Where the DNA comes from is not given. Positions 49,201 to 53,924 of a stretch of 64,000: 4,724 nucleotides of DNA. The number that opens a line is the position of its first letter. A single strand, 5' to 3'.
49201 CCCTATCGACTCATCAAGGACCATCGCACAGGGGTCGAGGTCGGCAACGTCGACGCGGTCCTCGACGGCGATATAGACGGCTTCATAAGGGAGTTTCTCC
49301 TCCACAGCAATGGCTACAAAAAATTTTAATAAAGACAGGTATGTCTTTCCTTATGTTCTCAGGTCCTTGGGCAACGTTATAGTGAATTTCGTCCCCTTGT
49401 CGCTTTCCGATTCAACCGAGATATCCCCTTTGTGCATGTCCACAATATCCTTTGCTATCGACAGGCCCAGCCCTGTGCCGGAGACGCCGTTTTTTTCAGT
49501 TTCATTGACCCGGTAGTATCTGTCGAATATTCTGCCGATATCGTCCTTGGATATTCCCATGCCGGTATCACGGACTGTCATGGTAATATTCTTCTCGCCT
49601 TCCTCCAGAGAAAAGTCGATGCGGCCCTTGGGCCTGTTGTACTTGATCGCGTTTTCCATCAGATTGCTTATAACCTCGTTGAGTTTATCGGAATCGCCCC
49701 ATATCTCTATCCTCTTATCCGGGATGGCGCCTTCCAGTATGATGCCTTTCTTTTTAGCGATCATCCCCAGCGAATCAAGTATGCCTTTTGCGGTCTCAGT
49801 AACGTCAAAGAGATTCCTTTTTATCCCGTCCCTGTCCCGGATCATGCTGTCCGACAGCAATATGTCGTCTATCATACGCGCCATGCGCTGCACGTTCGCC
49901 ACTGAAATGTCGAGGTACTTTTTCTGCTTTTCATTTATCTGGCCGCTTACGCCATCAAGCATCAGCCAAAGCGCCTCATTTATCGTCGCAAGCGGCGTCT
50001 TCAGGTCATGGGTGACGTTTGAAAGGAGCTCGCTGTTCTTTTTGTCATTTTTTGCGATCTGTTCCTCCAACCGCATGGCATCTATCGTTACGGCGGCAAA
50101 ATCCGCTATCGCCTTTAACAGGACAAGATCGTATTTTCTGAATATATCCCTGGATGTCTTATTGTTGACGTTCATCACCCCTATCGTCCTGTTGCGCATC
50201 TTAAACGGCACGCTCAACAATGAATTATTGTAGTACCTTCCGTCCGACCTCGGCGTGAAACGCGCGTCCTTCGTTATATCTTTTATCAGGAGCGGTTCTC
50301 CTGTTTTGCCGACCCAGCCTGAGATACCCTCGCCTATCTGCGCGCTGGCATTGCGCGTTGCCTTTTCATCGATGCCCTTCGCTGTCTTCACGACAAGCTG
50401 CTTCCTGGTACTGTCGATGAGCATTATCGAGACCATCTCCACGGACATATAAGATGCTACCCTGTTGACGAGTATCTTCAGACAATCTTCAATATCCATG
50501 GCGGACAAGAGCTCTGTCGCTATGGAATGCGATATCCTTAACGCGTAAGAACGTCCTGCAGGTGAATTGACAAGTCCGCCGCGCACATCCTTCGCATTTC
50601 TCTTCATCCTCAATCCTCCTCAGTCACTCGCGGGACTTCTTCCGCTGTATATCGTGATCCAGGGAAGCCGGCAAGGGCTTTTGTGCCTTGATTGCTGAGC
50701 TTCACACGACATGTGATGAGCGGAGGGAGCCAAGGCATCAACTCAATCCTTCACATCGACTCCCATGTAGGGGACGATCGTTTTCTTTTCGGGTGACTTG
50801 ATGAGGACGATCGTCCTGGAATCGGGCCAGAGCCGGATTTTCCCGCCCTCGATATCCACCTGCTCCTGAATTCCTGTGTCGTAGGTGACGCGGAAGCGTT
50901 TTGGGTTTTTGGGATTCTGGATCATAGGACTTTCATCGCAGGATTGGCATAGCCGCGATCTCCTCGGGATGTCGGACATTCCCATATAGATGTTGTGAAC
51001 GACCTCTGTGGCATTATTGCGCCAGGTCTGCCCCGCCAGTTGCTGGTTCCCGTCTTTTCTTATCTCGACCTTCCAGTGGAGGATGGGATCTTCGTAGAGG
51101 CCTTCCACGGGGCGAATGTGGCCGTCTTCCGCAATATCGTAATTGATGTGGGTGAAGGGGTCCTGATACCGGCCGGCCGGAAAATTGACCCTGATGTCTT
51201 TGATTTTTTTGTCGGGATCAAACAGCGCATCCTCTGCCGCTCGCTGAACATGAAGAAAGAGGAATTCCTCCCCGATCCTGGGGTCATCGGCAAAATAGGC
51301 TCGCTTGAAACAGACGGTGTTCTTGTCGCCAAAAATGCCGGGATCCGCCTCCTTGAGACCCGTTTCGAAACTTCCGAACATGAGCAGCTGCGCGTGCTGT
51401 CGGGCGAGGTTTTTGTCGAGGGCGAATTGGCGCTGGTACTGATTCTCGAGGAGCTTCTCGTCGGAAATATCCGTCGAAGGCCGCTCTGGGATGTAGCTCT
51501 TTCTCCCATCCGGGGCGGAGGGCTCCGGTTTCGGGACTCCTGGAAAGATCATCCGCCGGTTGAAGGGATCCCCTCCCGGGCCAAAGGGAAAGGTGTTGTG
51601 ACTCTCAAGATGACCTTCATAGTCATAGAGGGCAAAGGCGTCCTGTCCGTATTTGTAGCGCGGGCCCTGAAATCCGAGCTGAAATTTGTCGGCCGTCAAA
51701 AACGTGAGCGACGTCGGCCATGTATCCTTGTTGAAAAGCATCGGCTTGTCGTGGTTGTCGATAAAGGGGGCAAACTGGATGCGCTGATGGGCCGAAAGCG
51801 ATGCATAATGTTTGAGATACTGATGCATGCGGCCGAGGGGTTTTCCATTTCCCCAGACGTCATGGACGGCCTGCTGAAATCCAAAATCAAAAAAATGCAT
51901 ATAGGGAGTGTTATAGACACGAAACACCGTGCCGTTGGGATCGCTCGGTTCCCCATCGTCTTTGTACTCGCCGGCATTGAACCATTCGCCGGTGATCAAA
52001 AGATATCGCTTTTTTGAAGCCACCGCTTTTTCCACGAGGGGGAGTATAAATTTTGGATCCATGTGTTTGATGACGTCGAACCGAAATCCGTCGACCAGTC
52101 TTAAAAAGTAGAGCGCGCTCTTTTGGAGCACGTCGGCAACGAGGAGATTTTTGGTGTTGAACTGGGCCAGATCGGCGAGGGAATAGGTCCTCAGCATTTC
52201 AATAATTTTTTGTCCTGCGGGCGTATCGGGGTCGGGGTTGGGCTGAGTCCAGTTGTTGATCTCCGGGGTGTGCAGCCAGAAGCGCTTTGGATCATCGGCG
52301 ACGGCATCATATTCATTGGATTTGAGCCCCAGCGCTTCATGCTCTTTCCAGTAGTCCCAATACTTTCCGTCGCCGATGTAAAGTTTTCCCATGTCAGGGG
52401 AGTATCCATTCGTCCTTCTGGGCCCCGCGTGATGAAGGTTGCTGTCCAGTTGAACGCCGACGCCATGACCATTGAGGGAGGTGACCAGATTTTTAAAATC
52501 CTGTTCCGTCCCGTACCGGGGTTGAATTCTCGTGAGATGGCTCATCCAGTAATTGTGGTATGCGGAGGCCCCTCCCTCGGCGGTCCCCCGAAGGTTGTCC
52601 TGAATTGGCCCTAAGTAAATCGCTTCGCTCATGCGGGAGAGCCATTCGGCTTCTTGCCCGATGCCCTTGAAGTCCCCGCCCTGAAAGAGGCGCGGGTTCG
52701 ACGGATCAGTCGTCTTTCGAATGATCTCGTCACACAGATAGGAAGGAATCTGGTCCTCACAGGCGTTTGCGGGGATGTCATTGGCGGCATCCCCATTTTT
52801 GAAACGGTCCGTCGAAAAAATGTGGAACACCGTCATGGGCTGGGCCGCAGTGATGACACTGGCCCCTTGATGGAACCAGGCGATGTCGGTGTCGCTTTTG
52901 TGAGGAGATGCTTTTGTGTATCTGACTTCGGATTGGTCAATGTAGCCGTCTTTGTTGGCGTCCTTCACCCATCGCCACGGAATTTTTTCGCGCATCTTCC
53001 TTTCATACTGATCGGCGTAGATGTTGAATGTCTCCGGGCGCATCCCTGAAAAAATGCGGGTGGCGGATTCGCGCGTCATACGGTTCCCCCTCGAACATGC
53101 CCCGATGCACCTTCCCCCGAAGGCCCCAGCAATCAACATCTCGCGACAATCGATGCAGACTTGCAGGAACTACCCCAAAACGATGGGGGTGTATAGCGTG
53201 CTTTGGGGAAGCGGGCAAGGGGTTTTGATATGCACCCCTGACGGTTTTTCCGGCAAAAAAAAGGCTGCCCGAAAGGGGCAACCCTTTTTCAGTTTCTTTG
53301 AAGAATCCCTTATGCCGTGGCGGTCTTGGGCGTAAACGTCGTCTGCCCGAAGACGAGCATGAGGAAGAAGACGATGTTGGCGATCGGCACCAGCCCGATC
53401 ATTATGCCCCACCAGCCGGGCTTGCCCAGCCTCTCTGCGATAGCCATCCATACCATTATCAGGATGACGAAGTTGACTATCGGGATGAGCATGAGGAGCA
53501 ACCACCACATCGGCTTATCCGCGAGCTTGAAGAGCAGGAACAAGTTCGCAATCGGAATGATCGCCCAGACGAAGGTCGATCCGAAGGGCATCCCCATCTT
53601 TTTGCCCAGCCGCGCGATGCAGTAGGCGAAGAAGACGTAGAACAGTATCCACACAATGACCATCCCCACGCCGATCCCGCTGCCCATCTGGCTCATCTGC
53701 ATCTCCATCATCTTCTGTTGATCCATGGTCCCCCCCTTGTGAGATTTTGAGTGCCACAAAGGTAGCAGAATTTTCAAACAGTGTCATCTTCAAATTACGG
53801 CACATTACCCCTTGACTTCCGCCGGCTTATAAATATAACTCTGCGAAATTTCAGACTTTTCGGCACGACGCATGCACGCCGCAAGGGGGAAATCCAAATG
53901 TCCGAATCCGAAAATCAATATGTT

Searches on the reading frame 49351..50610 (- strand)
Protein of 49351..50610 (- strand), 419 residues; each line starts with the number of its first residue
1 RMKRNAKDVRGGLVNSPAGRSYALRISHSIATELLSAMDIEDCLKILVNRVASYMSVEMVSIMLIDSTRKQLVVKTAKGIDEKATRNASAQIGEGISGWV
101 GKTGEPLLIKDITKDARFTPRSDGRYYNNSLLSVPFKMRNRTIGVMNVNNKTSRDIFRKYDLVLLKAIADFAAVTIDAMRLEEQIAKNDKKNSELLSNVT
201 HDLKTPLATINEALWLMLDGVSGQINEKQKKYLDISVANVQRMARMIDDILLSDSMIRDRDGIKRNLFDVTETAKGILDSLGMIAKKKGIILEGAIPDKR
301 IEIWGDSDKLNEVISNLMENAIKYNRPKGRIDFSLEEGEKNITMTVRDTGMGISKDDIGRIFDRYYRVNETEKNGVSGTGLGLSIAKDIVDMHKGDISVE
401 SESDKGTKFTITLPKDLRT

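Call 18: search_protein_families(library=pfam, proteins=[window:49351-50610:-], max_evalue=0.01)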
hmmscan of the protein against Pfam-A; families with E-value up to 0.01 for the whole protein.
window:49351-50610:- (419 aa): 8 families
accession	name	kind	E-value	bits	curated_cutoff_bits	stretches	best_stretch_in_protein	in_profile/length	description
PF02518.31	HATPase_c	-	3e-31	108.6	26.4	1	305-416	1-110/111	Histidine kinase-, DNA gyrase B-, and HSP90-like ATPase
PF01590.32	GAF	-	1.8e-15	58.1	22.4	1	39-176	1-133/133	GAF domain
PF13185.12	GAF_2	-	7.4e-14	52.6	28.6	1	38-177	2-136/136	GAF domain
PF00512.31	HisKA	-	2.3e-12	47.2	26.9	1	192-252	2-59/66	His Kinase A (phospho-acceptor) domain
PF13492.12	GAF_3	-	1.3e-07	32.5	27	1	39-177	1-128/129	GAF domain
PF14501.12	HATPase_c_5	-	0.00016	22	22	1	311-405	7-94/102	GHKL domain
PF13581.12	HATPase_c_2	-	0.0003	21.2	27.4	1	311-412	37-126/127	Histidine kinase-like ATPase domain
PF13589.12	HATPase_c_3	-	0.0055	17.2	25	0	310-386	3-80/137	Histidine kinase-, DNA gyrase B-, and HSP90-like ATPase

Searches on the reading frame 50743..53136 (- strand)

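Call 18: search_protein_families(library=pfam, proteins=[window:50743-53136:-], max_evalue=0.01)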
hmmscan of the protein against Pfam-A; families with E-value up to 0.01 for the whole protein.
window:50743-53136:- (797 aa): 1 family
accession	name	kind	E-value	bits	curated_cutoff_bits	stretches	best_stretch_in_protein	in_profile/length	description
PF00128.31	Alpha-amylase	-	8.9e-18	65.2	22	1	109-366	4-200/446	Alpha amylase, catalytic domain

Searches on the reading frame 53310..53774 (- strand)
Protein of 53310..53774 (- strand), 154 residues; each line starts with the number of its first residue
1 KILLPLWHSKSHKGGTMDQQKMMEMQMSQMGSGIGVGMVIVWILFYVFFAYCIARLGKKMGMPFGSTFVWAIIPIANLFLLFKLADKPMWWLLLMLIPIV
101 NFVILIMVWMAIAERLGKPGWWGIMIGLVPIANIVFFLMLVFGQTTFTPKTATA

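Call 18: search_protein_families(library=pfam, proteins=[window:53310-53774:-], max_evalue=0.01)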
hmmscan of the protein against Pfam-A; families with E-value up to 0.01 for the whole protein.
window:53310-53774:- (154 aa): 1 family
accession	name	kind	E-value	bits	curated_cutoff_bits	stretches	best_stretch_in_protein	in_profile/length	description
PF18936.5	DUF5684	-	1.1e-11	45.6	27.4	1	70-118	2-50/81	Family of unknown function (DUF5684)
